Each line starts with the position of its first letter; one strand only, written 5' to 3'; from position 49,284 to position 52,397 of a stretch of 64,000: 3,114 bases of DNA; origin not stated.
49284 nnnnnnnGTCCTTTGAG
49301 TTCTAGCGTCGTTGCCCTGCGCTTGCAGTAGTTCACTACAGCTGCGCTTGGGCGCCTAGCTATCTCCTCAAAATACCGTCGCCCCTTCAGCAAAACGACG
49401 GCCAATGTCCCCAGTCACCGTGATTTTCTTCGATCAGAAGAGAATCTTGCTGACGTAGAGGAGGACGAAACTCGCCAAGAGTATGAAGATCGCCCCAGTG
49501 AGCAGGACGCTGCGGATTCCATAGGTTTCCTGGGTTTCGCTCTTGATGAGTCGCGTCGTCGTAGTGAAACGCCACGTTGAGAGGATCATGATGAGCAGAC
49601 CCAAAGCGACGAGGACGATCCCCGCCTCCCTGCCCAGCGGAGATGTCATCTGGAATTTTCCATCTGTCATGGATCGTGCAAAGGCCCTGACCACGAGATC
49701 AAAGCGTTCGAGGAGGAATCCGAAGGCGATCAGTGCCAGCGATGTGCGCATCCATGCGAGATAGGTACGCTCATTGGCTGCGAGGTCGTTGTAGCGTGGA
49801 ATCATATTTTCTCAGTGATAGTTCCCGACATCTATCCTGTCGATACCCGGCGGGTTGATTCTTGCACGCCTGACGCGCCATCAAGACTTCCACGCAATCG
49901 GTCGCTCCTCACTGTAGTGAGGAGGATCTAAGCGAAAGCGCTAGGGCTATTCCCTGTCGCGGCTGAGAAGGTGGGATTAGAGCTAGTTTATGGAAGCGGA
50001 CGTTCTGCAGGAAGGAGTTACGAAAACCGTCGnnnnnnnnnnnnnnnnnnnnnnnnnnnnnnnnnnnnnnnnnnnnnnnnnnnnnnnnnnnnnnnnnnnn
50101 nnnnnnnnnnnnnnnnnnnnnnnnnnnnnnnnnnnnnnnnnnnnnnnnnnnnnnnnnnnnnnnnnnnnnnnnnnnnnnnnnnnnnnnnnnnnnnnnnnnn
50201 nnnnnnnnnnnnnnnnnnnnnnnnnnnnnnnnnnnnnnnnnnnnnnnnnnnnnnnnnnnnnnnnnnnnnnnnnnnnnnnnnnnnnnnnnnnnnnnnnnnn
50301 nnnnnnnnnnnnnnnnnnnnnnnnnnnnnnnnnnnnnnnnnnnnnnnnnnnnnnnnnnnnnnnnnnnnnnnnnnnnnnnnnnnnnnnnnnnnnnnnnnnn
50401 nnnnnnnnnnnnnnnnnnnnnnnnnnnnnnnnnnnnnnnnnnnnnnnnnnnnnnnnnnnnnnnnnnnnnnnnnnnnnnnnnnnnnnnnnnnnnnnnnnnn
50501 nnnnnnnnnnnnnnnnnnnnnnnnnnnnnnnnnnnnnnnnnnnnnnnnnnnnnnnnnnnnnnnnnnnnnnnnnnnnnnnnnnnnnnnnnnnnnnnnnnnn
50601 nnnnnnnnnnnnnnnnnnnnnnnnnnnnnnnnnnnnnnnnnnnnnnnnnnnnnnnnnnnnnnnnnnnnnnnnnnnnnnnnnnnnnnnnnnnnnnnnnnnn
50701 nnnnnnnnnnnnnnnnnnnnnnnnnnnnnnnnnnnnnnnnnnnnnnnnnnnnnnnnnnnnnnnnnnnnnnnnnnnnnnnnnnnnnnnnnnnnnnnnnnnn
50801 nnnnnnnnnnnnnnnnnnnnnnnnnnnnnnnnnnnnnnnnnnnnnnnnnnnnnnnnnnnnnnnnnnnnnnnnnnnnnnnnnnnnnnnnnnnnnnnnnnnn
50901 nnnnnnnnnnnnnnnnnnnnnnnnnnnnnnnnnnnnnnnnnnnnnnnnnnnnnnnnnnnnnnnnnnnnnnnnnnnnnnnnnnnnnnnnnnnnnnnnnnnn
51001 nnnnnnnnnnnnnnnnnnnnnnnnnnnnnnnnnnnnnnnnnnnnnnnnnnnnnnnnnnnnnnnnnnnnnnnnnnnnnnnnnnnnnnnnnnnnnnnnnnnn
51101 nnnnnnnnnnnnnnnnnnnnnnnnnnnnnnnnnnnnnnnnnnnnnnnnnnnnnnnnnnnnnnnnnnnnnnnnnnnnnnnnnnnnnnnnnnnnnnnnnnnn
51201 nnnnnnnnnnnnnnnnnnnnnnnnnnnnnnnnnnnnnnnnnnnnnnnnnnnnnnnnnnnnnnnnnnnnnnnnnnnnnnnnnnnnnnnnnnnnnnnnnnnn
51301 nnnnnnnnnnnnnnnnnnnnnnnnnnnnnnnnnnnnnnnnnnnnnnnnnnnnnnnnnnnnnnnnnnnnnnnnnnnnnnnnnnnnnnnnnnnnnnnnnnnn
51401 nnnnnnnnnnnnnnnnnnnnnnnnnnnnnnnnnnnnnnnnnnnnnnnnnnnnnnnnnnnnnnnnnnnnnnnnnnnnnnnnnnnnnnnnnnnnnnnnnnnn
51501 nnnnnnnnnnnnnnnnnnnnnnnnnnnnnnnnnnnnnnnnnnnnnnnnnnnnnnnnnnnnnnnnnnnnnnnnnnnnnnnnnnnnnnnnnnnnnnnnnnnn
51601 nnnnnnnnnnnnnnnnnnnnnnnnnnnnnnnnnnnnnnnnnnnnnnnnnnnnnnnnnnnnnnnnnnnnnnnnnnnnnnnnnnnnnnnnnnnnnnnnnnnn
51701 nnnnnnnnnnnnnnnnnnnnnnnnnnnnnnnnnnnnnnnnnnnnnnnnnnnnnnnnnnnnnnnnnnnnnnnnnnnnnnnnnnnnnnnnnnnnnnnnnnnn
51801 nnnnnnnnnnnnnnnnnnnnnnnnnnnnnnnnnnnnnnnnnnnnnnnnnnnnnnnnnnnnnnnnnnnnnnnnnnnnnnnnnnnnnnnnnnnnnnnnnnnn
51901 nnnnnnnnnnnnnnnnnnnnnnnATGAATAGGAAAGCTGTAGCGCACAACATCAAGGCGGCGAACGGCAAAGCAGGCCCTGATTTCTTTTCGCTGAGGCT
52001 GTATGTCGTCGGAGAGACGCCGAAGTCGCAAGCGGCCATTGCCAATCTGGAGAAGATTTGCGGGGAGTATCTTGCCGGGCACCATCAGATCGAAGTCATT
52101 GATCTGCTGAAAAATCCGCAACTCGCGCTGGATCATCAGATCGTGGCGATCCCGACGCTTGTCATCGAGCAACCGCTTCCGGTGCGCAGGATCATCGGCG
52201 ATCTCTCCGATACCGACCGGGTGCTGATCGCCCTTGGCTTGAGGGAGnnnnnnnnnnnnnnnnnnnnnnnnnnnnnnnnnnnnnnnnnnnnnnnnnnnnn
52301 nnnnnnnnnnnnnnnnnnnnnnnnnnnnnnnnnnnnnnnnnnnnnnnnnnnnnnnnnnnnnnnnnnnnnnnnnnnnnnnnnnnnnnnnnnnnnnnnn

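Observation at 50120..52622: KaiC with a coiled-coil tail followed by a KaiB fused to an unknown ~125-aa domain; no kaiA or adjacent kinase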

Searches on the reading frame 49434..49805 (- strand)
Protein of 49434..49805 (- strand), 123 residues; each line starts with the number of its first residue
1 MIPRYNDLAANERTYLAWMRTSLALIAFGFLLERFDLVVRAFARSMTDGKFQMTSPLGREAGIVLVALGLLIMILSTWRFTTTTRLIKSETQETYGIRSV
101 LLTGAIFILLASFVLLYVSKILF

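Call 3: search_protein_families(library=pfam, proteins=[window:49434-49805:-], max_evalue=0.01)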
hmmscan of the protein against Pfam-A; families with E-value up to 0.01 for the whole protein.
window:49434-49805:- (123 aa): 1 family
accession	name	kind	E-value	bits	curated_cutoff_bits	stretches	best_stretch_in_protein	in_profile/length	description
PF02656.20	DUF202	-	6e-18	65.5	23.4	1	8-84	3-66/68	Domain of unknown function (DUF202)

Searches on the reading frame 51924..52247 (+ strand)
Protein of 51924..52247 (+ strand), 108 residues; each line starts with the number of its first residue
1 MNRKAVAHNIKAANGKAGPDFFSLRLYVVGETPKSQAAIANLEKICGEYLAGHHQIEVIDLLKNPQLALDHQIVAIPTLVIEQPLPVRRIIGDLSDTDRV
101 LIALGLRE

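Call 56: find_homologous_proteins(query=window:51924-52247:+, max_evalue=0.00001)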
Query seq(108 aa) (108 aa): 8000 proteins with E <= 0.00001 among 8000 candidates; the best 120 are listed.
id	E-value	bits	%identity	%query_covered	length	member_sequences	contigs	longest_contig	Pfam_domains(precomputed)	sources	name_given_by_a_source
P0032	3.5e-32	129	60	95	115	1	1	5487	PF07689.19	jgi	jgi:circadian clock protein KaiB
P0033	1.3e-31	127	66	87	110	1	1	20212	PF07689.19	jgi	jgi:circadian clock protein KaiB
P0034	1.4e-31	127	68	83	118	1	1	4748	PF07689.19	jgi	jgi:circadian clock protein KaiB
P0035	3.8e-31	126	65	90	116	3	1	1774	PF07689.19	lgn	-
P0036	4.0e-31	126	68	89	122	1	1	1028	PF07689.19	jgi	jgi:circadian clock protein KaiB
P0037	4.1e-31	126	68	81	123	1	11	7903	PF07689.19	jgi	jgi:circadian clock protein KaiB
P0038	7.9e-31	125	68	81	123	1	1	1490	PF07689.19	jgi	-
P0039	9.4e-31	124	64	90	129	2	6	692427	PF07689.19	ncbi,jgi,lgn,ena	-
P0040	9.9e-31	124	66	88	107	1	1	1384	PF07689.19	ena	-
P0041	1.1e-30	124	67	88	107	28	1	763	PF07689.19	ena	-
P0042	1.2e-30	124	68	84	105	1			PF07689.19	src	-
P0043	1.3e-30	124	65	90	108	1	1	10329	PF07689.19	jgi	-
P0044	1.3e-30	124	67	87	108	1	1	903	PF07689.19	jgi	jgi:circadian clock protein KaiB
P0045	1.4e-30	124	68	85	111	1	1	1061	PF07689.19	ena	-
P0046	1.4e-30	124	61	95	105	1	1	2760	PF07689.19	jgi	jgi:circadian clock protein KaiB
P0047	1.5e-30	124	59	95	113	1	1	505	PF07689.19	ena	-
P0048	1.5e-30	124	63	88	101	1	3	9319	PF07689.19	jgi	jgi:circadian clock protein KaiB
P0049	1.5e-30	124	64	81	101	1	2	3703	PF07689.19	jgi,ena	jgi:circadian clock protein KaiB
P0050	1.6e-30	124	64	81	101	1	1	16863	PF07689.19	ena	-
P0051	1.6e-30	124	65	91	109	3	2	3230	PF07689.19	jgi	-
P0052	1.7e-30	124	68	81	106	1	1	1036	PF07689.19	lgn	-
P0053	1.8e-30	124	67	81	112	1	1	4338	PF07689.19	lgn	-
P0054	1.9e-30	123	57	99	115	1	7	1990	PF07689.19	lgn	-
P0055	2.1e-30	123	62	88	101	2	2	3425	PF07689.19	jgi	jgi:circadian clock protein KaiB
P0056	2.1e-30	123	66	81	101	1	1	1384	PF07689.19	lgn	-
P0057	2.4e-30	123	68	81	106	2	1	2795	PF07689.19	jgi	jgi:circadian clock protein KaiB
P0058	2.6e-30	123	62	93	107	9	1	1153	PF07689.19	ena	-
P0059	2.7e-30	123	62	91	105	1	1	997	PF07689.19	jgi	jgi:circadian clock protein KaiB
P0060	2.8e-30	123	65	88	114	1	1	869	PF07689.19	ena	-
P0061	2.8e-30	123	65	91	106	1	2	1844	PF07689.19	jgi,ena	jgi:circadian clock protein KaiB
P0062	3.0e-30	123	66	81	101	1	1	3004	PF07689.19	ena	-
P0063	3.1e-30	123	68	85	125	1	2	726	PF07689.19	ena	-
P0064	3.7e-30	123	67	83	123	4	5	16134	PF07689.19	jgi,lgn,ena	jgi:circadian clock protein KaiB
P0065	3.7e-30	123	63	84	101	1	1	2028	PF07689.19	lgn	-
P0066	3.8e-30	122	64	89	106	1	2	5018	PF07689.19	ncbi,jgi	ncbi:MAG TPA: circadian clock KaiB family protein [Steroidobacteraceae bacterium]|jgi:circadian cloc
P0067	3.9e-30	122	61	92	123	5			PF07689.19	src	-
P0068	3.9e-30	122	57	92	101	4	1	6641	PF07689.19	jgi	jgi:circadian clock protein KaiB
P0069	4.0e-30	122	61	90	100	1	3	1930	PF07689.19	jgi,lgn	jgi:circadian clock protein KaiB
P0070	4.0e-30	122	61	90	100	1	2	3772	PF07689.19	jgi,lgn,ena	jgi:circadian clock protein KaiB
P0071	4.2e-30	122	63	81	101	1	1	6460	PF07689.19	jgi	-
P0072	4.4e-30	122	65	82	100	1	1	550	PF07689.19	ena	-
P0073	4.5e-30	122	66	81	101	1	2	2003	PF07689.19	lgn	-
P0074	4.6e-30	122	63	93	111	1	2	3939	PF07689.19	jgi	-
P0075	4.8e-30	122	65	88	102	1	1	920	PF07689.19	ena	-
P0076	4.9e-30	122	66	87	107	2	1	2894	PF07689.19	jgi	jgi:circadian clock protein KaiB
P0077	5.0e-30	122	64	81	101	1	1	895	PF07689.19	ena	-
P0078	5.1e-30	122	70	81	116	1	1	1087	PF07689.19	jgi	jgi:circadian clock protein KaiB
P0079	5.1e-30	122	60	99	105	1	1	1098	PF07689.19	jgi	jgi:circadian clock protein KaiB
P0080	5.5e-30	122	70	81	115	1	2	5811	PF07689.19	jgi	jgi:circadian clock protein KaiB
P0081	5.6e-30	122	63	88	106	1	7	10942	PF07689.19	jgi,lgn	jgi:circadian clock protein KaiB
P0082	5.8e-30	122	61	90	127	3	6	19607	PF07689.19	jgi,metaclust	jgi:circadian clock protein KaiB|metaclust:\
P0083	5.9e-30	122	60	97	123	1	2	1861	PF07689.19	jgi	jgi:circadian clock protein KaiB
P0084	6.0e-30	122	67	81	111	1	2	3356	PF07689.19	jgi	jgi:circadian clock protein KaiB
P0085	6.0e-30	122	64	85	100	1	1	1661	PF07689.19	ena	-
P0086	6.1e-30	122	65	86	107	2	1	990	PF07689.19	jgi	jgi:circadian clock protein KaiB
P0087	6.1e-30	122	59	89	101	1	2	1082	PF07689.19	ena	-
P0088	6.2e-30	122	64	81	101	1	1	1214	PF07689.19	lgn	-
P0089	6.3e-30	122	64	98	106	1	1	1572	PF07689.19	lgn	-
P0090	6.7e-30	122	63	81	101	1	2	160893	PF07689.19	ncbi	-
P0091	6.8e-30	122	60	88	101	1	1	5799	PF07689.19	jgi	jgi:circadian clock protein KaiB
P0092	7.2e-30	122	57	93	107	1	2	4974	PF07689.19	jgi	jgi:circadian clock protein KaiB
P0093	7.4e-30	122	64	89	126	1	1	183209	PF07689.19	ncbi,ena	-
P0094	7.4e-30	122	64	81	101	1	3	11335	PF07689.19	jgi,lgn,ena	-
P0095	7.6e-30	122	59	89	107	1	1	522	PF07689.19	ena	-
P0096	7.8e-30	121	61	90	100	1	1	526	PF07689.19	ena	-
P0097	7.8e-30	121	63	90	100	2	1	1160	PF07689.19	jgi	-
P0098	7.9e-30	121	64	88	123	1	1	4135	PF07689.19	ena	-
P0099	8.5e-30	121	64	82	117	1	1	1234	PF07689.19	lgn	-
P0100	8.5e-30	121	62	90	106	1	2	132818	PF07689.19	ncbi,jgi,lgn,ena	-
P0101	8.5e-30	121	63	81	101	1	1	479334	PF07689.19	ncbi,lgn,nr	ncbi:MAG: circadian clock protein KaiB [Betaproteobacteria bacterium]|nr:MAG: circadian clock protei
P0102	8.8e-30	121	63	90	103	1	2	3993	PF07689.19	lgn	-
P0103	9.7e-30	121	61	89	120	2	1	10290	PF07689.19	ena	-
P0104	9.7e-30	121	64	81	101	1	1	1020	PF07689.19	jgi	jgi:circadian clock protein KaiB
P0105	9.8e-30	121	57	93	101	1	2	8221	PF07689.19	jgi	jgi:circadian clock protein KaiB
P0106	9.9e-30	121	64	87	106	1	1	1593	PF07689.19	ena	-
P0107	1.0e-29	121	64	96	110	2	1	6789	PF07689.19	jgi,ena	-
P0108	1.0e-29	121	67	84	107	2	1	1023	PF07689.19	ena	-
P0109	1.0e-29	121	63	88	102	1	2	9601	PF07689.19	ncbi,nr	ncbi:MAG TPA: circadian clock KaiB family protein [Burkholderiales bacterium]|nr:circadian clock Kai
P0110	1.1e-29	121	63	89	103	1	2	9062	PF07689.19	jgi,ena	jgi:circadian clock protein KaiB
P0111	1.1e-29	121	60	90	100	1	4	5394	PF07689.19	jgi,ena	jgi:circadian clock protein KaiB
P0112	1.1e-29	121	63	87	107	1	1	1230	PF07689.19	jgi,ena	-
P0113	1.1e-29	121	65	86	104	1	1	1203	PF07689.19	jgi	jgi:circadian clock protein KaiB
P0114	1.1e-29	121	65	81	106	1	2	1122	PF07689.19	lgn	-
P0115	1.1e-29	121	60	100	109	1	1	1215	PF07689.19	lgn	-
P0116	1.2e-29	121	64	89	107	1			PF07689.19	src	-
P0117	1.2e-29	121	67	84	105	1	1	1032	PF07689.19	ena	-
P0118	1.2e-29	121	67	84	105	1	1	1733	PF07689.19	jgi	jgi:circadian clock protein KaiB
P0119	1.3e-29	121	60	94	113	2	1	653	PF07689.19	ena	-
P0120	1.3e-29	121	67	84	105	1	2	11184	PF07689.19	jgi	jgi:circadian clock protein KaiB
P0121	1.3e-29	121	67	81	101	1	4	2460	PF07689.19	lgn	-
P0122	1.4e-29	121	60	92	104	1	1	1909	PF07689.19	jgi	jgi:circadian clock protein KaiB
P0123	1.4e-29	121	68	81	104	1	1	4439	PF07689.19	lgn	-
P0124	1.4e-29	121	66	82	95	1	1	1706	PF07689.19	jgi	jgi:circadian clock protein KaiB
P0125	1.4e-29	121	61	94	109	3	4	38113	PF07689.19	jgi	jgi:circadian clock protein KaiB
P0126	1.4e-29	121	63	90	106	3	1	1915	PF07689.19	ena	-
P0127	1.5e-29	121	67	83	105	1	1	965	PF07689.19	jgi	jgi:circadian clock protein KaiB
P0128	1.5e-29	121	67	81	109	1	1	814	PF07689.19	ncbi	-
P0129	1.5e-29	121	62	90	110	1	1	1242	PF07689.19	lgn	-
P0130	1.5e-29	121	64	81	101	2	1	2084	PF07689.19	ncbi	-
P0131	1.5e-29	121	62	87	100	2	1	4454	PF07689.19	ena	-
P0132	1.6e-29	121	59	100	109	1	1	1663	PF07689.19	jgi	jgi:circadian clock protein KaiB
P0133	1.6e-29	121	64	90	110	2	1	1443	PF07689.19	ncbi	-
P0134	1.6e-29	120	65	82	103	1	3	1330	PF07689.19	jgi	jgi:circadian clock protein KaiB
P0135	1.6e-29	120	67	83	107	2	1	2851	PF07689.19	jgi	jgi:circadian clock protein KaiB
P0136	1.6e-29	120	63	89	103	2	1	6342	PF07689.19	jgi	jgi:circadian clock protein KaiB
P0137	1.7e-29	120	67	85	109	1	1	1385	PF07689.19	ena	-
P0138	1.7e-29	120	64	87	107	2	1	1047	PF07689.19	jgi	jgi:circadian clock protein KaiB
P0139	1.7e-29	120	67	82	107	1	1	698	PF07689.19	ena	-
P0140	1.7e-29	120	64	81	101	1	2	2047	PF07689.19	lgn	-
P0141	1.8e-29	120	64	89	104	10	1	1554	PF07689.19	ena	-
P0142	1.8e-29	120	63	84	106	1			PF07689.19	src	-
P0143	1.8e-29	120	59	92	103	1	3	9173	PF07689.19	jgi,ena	-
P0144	1.8e-29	120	58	99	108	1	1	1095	PF07689.19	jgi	jgi:circadian clock protein KaiB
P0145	1.8e-29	120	62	81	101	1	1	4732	PF07689.19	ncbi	-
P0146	1.8e-29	120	61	94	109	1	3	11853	PF07689.19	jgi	jgi:circadian clock protein KaiB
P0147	1.9e-29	120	58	97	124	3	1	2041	PF07689.19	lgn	-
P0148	1.9e-29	120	67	82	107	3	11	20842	PF07689.19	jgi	jgi:circadian clock protein KaiB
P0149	2.0e-29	120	63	86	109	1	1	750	PF07689.19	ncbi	-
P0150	2.0e-29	120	60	94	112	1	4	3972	PF07689.19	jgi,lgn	jgi:circadian clock protein KaiB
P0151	2.0e-29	120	65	88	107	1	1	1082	PF07689.19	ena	-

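Call 57: find_encoding_contigs(protein=P0039, flank=8000, max_places=2)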
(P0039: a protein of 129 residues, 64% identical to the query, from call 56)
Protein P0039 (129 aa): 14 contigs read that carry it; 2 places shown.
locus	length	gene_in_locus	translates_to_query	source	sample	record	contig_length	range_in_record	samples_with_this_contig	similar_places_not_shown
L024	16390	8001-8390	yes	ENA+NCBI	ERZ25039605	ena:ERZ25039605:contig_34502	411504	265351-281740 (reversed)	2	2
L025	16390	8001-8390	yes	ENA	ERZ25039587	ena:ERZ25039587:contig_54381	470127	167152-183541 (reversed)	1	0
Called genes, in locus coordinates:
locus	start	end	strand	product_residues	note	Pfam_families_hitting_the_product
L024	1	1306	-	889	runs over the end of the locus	PF03200:Glyco_hydro_63 (faint), PF22422:MGH1-like_GH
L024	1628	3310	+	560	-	PF10131:PTPS_related (weak)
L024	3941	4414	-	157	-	PF00383:dCMP_cyt_deam_1, PF14437:MafB19-deam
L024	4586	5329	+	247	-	PF01590:GAF, PF13185:GAF_2, PF13492:GAF_3, PF03861:ANTAR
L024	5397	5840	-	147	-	-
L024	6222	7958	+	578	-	PF00154:RecA_N (faint), PF13481:AAA_25, PF06745:ATPase, PF13191:AAA_16 (faint), PF13481:AAA_25, PF03796:DnaB_C (weak), PF06745:ATPase, PF13401:AAA_22 (weak), +8 more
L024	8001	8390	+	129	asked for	PF07689:KaiB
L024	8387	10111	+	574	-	PF00989:PAS, PF08448:PAS_4, PF07730:HisKA_3, PF02518:HATPase_c, PF00072:Response_reg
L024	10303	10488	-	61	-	-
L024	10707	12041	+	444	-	PF13518:HTH_28, PF13551:HTH_29, PF13565:HTH_32 (weak)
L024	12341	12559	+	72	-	-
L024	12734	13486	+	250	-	PF14518:Haem_oxygenas_2 (weak)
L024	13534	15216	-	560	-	PF09286:Pro-kuma_activ, PF00082:Peptidase_S8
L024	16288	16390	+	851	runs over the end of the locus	PF00069:Pkinase, PF01636:APH (faint), PF07714:PK_Tyr_Ser-Thr, PF03109:ABC1 (faint), PF00515:TPR_1 (faint), PF07719:TPR_2 (faint), PF13428:TPR_14 (faint), PF13431:TPR_17 (faint), +7 more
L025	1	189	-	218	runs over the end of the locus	PF22422:MGH1-like_GH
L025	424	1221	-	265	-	-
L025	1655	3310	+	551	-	PF10131:PTPS_related (weak)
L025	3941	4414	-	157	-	PF00383:dCMP_cyt_deam_1, PF14437:MafB19-deam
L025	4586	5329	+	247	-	PF01590:GAF, PF13185:GAF_2, PF13492:GAF_3, PF03861:ANTAR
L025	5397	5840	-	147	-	-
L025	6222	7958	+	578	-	PF00154:RecA_N (faint), PF13481:AAA_25, PF06745:ATPase, PF13191:AAA_16 (faint), PF13481:AAA_25, PF03796:DnaB_C (weak), PF06745:ATPase, PF13401:AAA_22 (weak), +8 more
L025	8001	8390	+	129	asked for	PF07689:KaiB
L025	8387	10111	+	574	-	PF00989:PAS, PF08448:PAS_4, PF07730:HisKA_3, PF02518:HATPase_c, PF00072:Response_reg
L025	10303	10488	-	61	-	-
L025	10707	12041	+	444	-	PF13518:HTH_28, PF13551:HTH_29, PF13565:HTH_32 (weak)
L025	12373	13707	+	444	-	PF13518:HTH_28, PF13551:HTH_29, PF13565:HTH_32 (weak)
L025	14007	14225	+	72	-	-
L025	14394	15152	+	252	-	PF14518:Haem_oxygenas_2 (weak)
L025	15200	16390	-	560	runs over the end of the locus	PF09286:Pro-kuma_activ, PF00082:Peptidase_S8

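Call 58: find_encoding_contigs(protein=P0033, flank=8000, max_places=2)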
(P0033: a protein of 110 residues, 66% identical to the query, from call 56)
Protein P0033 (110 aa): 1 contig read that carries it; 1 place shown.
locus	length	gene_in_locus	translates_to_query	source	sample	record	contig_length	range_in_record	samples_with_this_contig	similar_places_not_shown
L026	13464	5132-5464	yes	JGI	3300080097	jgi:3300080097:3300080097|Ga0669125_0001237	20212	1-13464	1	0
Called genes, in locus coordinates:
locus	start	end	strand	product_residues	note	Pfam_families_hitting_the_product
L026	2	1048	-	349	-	?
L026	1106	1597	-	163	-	PF14534:DUF4440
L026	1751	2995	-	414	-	PF03137:OATP (faint), PF07690:MFS_1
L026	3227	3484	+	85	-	PF15937:PrlF_antitoxin, PF04014:MazE_antitoxin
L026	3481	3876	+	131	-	PF01850:PIN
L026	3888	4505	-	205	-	PF05163:DinB, PF12867:DinB_2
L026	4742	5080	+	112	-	-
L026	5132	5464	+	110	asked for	PF07689:KaiB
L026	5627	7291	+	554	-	PF00989:PAS (weak), PF08448:PAS_4 (weak), PF13188:PAS_8 (weak), PF07730:HisKA_3, PF02518:HATPase_c, PF00072:Response_reg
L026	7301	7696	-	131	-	PF01042:Ribonuc_L-PSP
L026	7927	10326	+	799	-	PF00211:Guanylate_cyc, PF03109:ABC1 (faint), PF00069:Pkinase, PF07714:PK_Tyr_Ser-Thr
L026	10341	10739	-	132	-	-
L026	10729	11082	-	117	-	-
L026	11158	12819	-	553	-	PF03972:MmgE_PrpD_N, PF19305:MmgE_PrpD_C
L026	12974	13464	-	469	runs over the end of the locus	PF03972:MmgE_PrpD_N, PF19305:MmgE_PrpD_C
